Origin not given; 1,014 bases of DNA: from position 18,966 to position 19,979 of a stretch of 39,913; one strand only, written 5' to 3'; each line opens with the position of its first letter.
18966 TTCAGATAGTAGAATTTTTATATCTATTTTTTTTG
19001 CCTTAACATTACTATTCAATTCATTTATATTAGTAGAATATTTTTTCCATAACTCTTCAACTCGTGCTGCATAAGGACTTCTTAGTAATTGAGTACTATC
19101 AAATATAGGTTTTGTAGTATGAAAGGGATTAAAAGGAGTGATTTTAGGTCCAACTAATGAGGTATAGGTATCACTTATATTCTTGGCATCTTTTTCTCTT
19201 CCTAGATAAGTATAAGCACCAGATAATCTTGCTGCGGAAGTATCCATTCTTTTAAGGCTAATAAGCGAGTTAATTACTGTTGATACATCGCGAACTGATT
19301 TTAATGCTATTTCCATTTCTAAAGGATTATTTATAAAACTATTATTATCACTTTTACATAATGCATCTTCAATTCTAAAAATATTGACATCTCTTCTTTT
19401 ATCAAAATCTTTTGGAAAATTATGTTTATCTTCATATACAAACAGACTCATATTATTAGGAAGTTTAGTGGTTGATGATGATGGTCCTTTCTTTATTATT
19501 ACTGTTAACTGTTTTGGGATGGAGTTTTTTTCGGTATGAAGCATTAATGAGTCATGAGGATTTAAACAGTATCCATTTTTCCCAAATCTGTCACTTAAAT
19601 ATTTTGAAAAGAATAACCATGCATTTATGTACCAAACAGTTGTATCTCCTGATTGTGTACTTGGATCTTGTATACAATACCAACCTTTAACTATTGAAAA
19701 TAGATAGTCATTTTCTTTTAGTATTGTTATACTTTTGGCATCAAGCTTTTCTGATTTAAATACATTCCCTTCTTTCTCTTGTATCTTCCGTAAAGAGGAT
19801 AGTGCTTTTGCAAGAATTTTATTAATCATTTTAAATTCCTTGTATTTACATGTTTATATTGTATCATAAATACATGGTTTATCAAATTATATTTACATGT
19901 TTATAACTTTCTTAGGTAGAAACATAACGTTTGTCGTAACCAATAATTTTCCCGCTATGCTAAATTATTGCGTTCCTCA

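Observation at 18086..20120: AT-rich single-gene island: AbiEi-like antitoxin module fused to an auto-inhibited Fic domain (candidate one-polypeptide toxin-antitoxin or defence module)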

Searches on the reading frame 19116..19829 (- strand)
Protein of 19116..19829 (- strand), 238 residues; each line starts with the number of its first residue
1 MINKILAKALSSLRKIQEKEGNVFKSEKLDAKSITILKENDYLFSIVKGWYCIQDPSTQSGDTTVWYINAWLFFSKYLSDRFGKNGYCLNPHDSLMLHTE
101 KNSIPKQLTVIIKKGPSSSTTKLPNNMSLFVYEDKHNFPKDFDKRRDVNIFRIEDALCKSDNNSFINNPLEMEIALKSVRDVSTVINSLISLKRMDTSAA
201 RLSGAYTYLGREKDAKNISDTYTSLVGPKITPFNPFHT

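Call 25: search_protein_families(library=pfam, alignment_id=A2, max_evalue=10)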
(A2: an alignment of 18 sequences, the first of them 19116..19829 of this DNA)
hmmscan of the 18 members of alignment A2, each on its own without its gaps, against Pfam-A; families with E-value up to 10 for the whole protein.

A. member 1, window:19116-19829:- (238 aa): 2 families
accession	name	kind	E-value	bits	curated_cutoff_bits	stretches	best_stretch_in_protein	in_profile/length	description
PF17583.7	DUF5484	-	0.085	13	27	1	58-74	18-34/43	Family of unknown function (DUF5484)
PF10950.13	Organ_specific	-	0.13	13.4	22.5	1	101-168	13-80/117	Organ specific protein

B. families by the number of members that match (of 18 scanned): 10 families
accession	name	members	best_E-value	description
PF17583.7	DUF5484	4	0.036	Family of unknown function (DUF5484)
PF14559.12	TPR_19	2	0.0054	Tetratricopeptide repeat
PF21328.3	Gp44_lid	1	0.004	Sliding-clamp-loader large subunit, AAA+ ATPase lid domain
PF23387.2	TPR_IFT80_172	1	0.054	IFT80/172/WDR35/WDR19 TPR domain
PF14794.11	DUF4479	1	0.092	Domain of unknown function (DUF4479)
PF18728.6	HEPN_AbiV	1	0.1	AbiV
PF10950.13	Organ_specific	1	0.13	Organ specific protein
PF22024.2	VP16-like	1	0.16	Major capsid protein VP16-like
PF20217.3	DUF6577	1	0.18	Family of unknown function (DUF6577)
PF13428.12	TPR_14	1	0.63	Tetratricopeptide repeat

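Call 26: search_solved_structures(query=A2, max_evalue=10, show_alignments=3)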
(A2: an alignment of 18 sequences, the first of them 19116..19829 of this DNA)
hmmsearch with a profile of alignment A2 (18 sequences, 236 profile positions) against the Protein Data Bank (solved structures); distinct sequences matched with E-value up to 10: 1.
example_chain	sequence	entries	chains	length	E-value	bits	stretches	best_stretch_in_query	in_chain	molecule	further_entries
5kvm_A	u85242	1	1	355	0.11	14.9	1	67-160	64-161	Adhesion G-protein coupled receptor G1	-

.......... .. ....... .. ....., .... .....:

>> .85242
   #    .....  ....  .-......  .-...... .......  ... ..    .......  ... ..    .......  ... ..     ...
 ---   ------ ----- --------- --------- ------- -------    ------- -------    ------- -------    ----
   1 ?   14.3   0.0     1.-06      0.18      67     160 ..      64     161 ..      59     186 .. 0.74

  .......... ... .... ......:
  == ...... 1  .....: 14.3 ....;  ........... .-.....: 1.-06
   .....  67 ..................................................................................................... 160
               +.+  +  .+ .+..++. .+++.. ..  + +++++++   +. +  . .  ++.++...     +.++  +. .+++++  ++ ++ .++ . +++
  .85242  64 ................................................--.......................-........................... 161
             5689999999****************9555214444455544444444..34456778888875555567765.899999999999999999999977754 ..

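Call 35: predict_structure(alignment_id=A2)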
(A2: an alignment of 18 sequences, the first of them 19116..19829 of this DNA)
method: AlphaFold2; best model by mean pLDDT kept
length: 238 residues; sequences in the alignment: 18
mean_pLDDT: 92.0   pTM: 0.85
mean pLDDT of the five models: 92.0, 92.0, 91.9, 91.6, 91.3
residues with pLDDT >= 90: 195; 70-90: 35; 50-70: 8; < 50: 0
segments of 3 or more residues with pLDDT < 50: none
pLDDT, mean of each block of 10 residues (from residue 1): 86 95 95 94 93 80 79 96 95 94 90 91 93 93 95 95 92 95 94 90 96 97 91 87
secondary structure, 60 per line:
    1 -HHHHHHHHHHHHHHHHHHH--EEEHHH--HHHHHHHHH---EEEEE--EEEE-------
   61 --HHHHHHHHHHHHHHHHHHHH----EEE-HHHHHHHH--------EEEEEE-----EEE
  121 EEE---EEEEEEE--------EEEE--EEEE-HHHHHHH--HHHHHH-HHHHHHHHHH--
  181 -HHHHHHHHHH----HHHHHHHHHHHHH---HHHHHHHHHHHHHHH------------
elements in order: H2-20 E23-25 H31-39 E43-47 E50-53 H63-82 E87-89 H91-98 E107-112 E118-123 E127-133 E142-145 E148-151 H153-159 H162-167 H169-178 H182-191 H196-208 H212-226

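Call 37: fold_search(model_id=the predicted structure, library=pdb)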
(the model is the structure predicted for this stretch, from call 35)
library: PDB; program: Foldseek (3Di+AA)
matches with E <= 10: 414; with E <= 0.001: 0
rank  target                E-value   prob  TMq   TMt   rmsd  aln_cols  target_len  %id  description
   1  1zel_A                7.8e-03  1.00  0.56  0.47   5.9       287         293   12  Crystal structure of RV2827C protein from Mycobacterium tuberculosis (released 2006-05-02)
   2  4ok0_B                9.2e-03  0.99  0.33  0.35  11.7       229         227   13  Crystal structure of putative nucleotidyltransferase from H. pylori (released 2014-04-09)
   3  4ok0_A                9.7e-03  0.98  0.33  0.34  12.2       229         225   12  Crystal structure of putative nucleotidyltransferase from H. pylori (released 2014-04-09)
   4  4p37_A                5.2e-02  0.47  0.23  0.13  14.2       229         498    9  Crystal structure of the Megavirus polyadenylate synthase (released 2015-04-01)
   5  4o8s                  6.1e-02  0.85  0.31  0.31  12.2       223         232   12  Crystal structure of JHP933 from Helicobacter pylori (released 2014-09-10)
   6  4wse_A                6.8e-02  0.87  0.35  0.19  12.9       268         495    9  Crystal structure of the Mimivirus polyadenylate synthase (released 2015-04-01)
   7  4wse_B                1.0e-01  0.69  0.33  0.18  13.3       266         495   10  Crystal structure of the Mimivirus polyadenylate synthase (released 2015-04-01)
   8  4p37_B                1.7e-01  0.23  0.26  0.14  24.4       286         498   11  Crystal structure of the Megavirus polyadenylate synthase (released 2015-04-01)
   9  6p01_A                2.5e-01  0.20  0.21  0.20  15.4       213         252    8  Apo structure of the E52D mutant of ANT-4 (released 2020-01-29)
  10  9bz0_f                4.7e-01  0.38  0.17  0.17   8.8       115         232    9  Structure of an STK19-containing TC-NER complex (released 2024-12-25)
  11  8an4_B                5.2e-01  0.63  0.37  0.44  10.4       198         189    6  MenT1 toxin (rv0078a) from Mycobacterium tuberculosis H37Rv (released 2023-08-02)
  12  5kqj_MODEL_1_A        6.8e-01  0.35  0.31  0.38   9.3       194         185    7  Solution Structure of Antibiotic-Resistance Factor ANT(2'')-Ia Reveals Substrate-Regulated Conformation Dynami (released 2017-07-12)
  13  9rwb_D                1.0e+00  0.14  0.17  0.10  15.7       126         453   14  Egalitarian-BicD in complex with hSL1 and hSL2 of the hairy localization element (released 2026-03-25)
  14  5che_E                1.2e+00  0.44  0.21  0.37   4.6        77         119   16  Crystal structure of Arabidopsis glutamyl-tRNA reductase in complex with its regulatory proteins (released 2016-02-03)
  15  7v1l_B                1.2e+00  0.06  0.14  0.15  17.4       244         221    6  Structure of sNASP core in complex with H3 alpha3 helix peptide (released 2022-04-20)
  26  9pff_M                1.9e+00  0.35  0.22  0.19   4.6        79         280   11  Min22bin20S complex (NSF-alphaSNAP-2:2 syntaxin-1a H3:SNAP-25 SN1), non-hydrolyzing, class 27 (released 2025-08-06)
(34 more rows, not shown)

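Call 56: search_protein_representatives(alignment_id=A2)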
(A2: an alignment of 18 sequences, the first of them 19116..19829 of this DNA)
Query: 18 sequences, 236 profile positions. Proteins with E-value up to 0.001 (for the whole library): 1053; up to 1e-10: 668; up to 1e-30: 242. The best 150 are listed.
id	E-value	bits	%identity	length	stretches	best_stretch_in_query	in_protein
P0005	1.2e-101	355.3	-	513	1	1-235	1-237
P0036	3.8e-94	330.8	-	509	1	1-236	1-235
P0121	2.1e-75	269.4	-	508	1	4-235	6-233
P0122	4.9e-75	268.2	-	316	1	3-235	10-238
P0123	9.2e-75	267.3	-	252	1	38-235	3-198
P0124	1.8e-74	266.4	-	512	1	4-236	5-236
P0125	3.2e-74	265.5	-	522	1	2-235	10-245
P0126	4.1e-74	265.2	-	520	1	2-235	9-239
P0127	3.0e-73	262.4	-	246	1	2-235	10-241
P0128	1.3e-72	260.3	-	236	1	1-228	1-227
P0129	1.9e-72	259.7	-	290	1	2-235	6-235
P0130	9.1e-72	257.5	-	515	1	6-235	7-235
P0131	1.4e-70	253.7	-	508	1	4-235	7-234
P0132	2.7e-70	252.7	-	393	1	5-235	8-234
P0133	1.0e-69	250.8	-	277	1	4-235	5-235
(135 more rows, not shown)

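Call 67: search_protein_families(library=padloc, alignment_id=A2, max_evalue=10)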
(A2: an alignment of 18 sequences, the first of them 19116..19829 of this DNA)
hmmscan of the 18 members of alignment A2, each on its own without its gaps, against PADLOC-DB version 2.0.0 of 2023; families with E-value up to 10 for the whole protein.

A. member 1, window:19116-19829:- (238 aa): 0 families

B. families by the number of members that match (of 18 scanned): 7 families
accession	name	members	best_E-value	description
PDLC02272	AbiEi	3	0.0022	AbiEi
PDLC04165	AriB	1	0.0073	-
PDLC03135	Specificity_I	1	0.0086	Type I specificity subunit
PDLC02225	AbiEi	1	0.017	AbiEi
PDLC02286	AbiEi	1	0.025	AbiEi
PDLC00619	ZorC1|ZorC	1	0.03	EH signature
PDLC02249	AbiEi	1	0.039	AbiEi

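Call 68: search_protein_families(library=ncbifam, alignment_id=A2, max_evalue=10)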
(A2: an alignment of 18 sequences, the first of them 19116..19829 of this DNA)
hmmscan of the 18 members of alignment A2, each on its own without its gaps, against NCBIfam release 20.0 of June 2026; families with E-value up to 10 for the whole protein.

A. member 1, window:19116-19829:- (238 aa): 0 families

B. families by the number of members that match (of 18 scanned): 3 families
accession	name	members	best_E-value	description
NF033798.1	biofilm_StcA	1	0.065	StcA family protein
NF005335.0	PRK06856.1-1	1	0.089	DNA polymerase III subunit psi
NF037934.1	holdfast_HfaA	1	0.11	holdfast anchoring protein HfaA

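Call 75: search_dna_similar(query=window:19116-19829:-, collection=phages, mode=protein, max_evalue=0.001, max_rows=15)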
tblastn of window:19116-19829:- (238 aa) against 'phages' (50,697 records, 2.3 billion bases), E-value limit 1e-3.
No match.

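Call 76: search_dna_similar(query=window:19116-19829:-, collection=plasmids, mode=protein, max_evalue=0.001, max_rows=40, rows=spread)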
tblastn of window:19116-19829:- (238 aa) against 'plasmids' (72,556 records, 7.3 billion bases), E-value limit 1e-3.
Records with a match: 76; places in all: 77; records where one place covers at least 80% of the query: 76.
Best place of each record, by identity: <60% 76.
By first word of the organism name: Rhizobium 16; Bacteroides 14; Agrobacterium 10; Vibrio 5; Sulfitobacter 4; Mesorhizobium 3; Sinorhizobium 3; Phyllobacterium 2; Variovorax 2; Pseudoalteromonas 2; and 13 more.
By predicted mobility (MOB-suite, as given by PLSDB): conjugative 39; non-mobilizable 34; mobilizable 3.
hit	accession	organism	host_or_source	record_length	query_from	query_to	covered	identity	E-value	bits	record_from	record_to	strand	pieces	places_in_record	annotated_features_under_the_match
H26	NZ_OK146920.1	Vibrio alginolyticus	-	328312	3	238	99%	35.3%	4e-32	130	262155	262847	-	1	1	Fic family protein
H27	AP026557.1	Vibrio alginolyticus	shrimp,shrimp food,homogenised shrimp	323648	3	238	99%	35.3%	7e-32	129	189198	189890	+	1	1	hypothetical protein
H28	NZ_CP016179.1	Vibrio breoganii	Bacterial isolate,Filtered Seawater, ...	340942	3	236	98%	34.6%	4e-28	119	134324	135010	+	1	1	Fic family protein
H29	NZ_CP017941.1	Phyllobacterium zundukense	Oxytropis triphylla,cell culture,root ...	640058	6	236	97%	33.3%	3e-31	127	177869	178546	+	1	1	Fic family protein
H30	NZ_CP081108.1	Ruegeria sp. B32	-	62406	6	236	97%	33.2%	5e-32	130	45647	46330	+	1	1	Fic family protein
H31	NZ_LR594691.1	Variovorax sp. WDL1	linuron-contaminated soil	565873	3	236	98%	32.1%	5e-26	112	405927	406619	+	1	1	Fic family protein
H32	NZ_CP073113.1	Rhizobium rhizogenes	Rosa sp.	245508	3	236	98%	31.8%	3e-23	104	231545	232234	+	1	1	Fic family protein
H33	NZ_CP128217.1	Agrobacterium fabrum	whole organism,plant root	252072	3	236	98%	31.8%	3e-23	104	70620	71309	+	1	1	Fic family protein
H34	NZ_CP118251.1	Rhizobium rhizogenes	apple,cell culture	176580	3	236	98%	31.4%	3e-23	104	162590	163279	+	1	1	Fic family protein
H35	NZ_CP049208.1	Agrobacterium rubi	Raspberry,cell culture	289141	3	236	98%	31.4%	9e-23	103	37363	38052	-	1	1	Fic family protein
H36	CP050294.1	Mesorhizobium loti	Oxytropis kamtschatica,cell ...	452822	3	211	88%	34.8%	5e-30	124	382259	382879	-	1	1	none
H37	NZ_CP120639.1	Rhizobium sp. 32-5/1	Vicia cracca,cell cilture,root nodule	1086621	3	221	92%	32.7%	2e-28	120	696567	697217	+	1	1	record has no annotation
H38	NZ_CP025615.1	Niveispirillum cyanobacteriorum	sing cell,cyanobacterial aggregates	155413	6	236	97%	31.0%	6e-29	121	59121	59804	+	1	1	Fic family protein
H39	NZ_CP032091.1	Pseudoalteromonas donghaensis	cell culture,seawater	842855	2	218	91%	32.7%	3e-26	113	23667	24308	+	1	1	Fic family protein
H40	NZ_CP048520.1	Agrobacterium tumefaciens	walnut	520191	3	221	92%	32.3%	8e-29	120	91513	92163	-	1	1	Fic family protein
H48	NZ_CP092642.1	Bacteroides thetaiotaomicron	-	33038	6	237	97%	29.2%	8e-22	100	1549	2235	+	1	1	Fic family protein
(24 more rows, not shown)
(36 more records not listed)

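Call 77: get_annotated_region(hit=H48, flank=4000)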
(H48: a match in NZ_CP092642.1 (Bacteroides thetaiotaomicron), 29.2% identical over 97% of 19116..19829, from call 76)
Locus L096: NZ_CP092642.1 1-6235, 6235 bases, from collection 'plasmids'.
description: Bacteroides thetaiotaomicron strain VPI 5482 plasmid p5482, complete sequence
organism: Bacteroides thetaiotaomicron (NCBI taxid 818)
taxonomy: Bacteria; Bacteroidota; Bacteroidia; Bacteroidales; Bacteroidaceae; Bacteroides; Bacteroides thetaiotaomicron
host: -; source: -; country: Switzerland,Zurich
typing (MOB-suite, as given by PLSDB): conjugative; replicon rep_cluster_1702; relaxase MOBB; mating-pair formation MPF_T
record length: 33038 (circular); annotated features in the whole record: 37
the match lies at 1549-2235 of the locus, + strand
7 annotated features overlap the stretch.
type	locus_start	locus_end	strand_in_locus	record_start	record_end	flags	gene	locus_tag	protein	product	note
CDS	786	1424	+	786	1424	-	-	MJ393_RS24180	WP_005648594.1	recombinase family protein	-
CDS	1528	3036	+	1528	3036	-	-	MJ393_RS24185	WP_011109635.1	Fic family protein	-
CDS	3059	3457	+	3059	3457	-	-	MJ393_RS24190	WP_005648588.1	hypothetical protein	-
CDS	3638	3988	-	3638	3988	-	-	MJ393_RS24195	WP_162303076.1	hypothetical protein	-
CDS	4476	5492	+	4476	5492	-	-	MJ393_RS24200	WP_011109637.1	ArdC-like ssDNA-binding domain-containing protein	-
CDS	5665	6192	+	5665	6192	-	-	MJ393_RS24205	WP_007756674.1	hypothetical protein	-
CDS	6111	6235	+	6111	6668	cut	-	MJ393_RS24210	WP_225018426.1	hypothetical protein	-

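Call 78: get_annotated_region(hit=H31, flank=4000)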
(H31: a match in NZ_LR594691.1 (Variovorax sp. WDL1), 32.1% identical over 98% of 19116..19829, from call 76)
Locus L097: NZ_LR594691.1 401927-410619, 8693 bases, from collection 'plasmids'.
description: Variovorax sp. WDL1 plasmid 3
organism: Variovorax sp. WDL1 (NCBI taxid 207745)
taxonomy: Bacteria; Pseudomonadota; Betaproteobacteria; Burkholderiales; Comamonadaceae; Variovorax; Variovorax sp. WDL1
host: -; source: linuron-contaminated soil; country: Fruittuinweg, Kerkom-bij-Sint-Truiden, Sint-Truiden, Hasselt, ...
typing (MOB-suite, as given by PLSDB): mobilizable; relaxase MOBP,MOBP
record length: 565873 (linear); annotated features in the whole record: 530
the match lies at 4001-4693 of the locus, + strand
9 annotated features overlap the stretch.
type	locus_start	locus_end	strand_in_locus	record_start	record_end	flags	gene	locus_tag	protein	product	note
CDS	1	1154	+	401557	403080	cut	-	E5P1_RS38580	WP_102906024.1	Fic family protein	-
CDS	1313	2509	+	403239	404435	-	-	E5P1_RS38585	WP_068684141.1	HipA domain-containing protein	-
CDS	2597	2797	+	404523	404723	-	-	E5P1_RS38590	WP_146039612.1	hypothetical protein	-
CDS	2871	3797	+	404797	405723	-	-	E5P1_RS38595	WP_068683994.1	SOS response-associated peptidase family protein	GO:0006974 - DNA damage response [Evidence IEA]; GO:0018142 - protein-DNA covalent cross-linking [Evidence IEA]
CDS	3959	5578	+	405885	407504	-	-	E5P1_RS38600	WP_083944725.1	Fic family protein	-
CDS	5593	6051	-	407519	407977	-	-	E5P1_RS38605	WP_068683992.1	hypothetical protein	-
CDS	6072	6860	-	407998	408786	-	-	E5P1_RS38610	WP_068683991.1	DUF262 domain-containing protein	-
CDS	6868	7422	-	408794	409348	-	-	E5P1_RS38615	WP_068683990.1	hypothetical protein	-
CDS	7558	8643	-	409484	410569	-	-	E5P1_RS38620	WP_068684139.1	IS630 family transposase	-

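Call 90: fold_search(model_id=the predicted structure, library=viral)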
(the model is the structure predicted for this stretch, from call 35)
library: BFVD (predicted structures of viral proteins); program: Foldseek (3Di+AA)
matches with E <= 10: 255; with E <= 0.001: 0
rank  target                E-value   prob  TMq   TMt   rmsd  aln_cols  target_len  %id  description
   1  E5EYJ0                1.2e-02  0.84  0.27  0.18  18.9       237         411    8  (no name in the UniProt tables at hand)
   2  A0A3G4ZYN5            1.4e-01  0.47  0.27  0.28  19.2       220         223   10  Putative poly(A) polymerase catalytic subunit (Fragment) [Faunusvirus sp.]
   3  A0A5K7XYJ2            1.7e-01  0.54  0.30  0.19   9.8       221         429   12  Putative poly(A) polymerase catalytic subunit [Abalone asfa-like virus]
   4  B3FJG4                2.0e-01  0.94  0.32  0.49   5.1       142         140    8  Uncharacterized protein [Pseudomonas phage 201phi2-1]
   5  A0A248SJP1            2.3e-01  0.98  0.18  0.51   2.5        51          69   24  (no name in the UniProt tables at hand)
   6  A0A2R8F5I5            2.6e-01  0.75  0.33  0.24   9.6       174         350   12  Poly(A) polymerase catalytic subunit [Cowpox virus]
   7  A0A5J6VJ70            2.6e-01  0.18  0.24  0.13  22.7       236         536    9  Putative poly(A) polymerase catalytic subunit [Megaviridae environmental sample]
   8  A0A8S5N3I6            2.9e-01  0.08  0.16  0.07  16.5       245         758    9  Uncharacterized protein (Fragment) [Myoviridae sp. ct96L1]
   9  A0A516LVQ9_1          3.4e-01  0.05  0.13  0.06  19.5       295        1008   10  (no name in the UniProt tables at hand)
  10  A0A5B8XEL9            3.5e-01  0.33  0.29  0.23  10.3       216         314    8  Putative poly(A) polymerase catalytic subunit [African swine fever virus]
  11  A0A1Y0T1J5            3.7e-01  0.57  0.32  0.29  12.2       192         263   10  Uncharacterized protein [Pseudomonas phage Phabio]
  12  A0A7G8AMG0            3.7e-01  0.38  0.28  0.25  10.9       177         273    9  (no name in the UniProt tables at hand)
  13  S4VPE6                3.7e-01  0.30  0.26  0.12  12.2       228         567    7  Kinase VIP2 domain containing protein [Pandoravirus dulcis]
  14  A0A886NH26            4.4e-01  0.44  0.29  0.16   8.7       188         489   11  (no name in the UniProt tables at hand)
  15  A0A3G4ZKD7            4.4e-01  0.16  0.22  0.08  14.1       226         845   13  Ankyrin repeat protein [Terrestrivirus sp.]
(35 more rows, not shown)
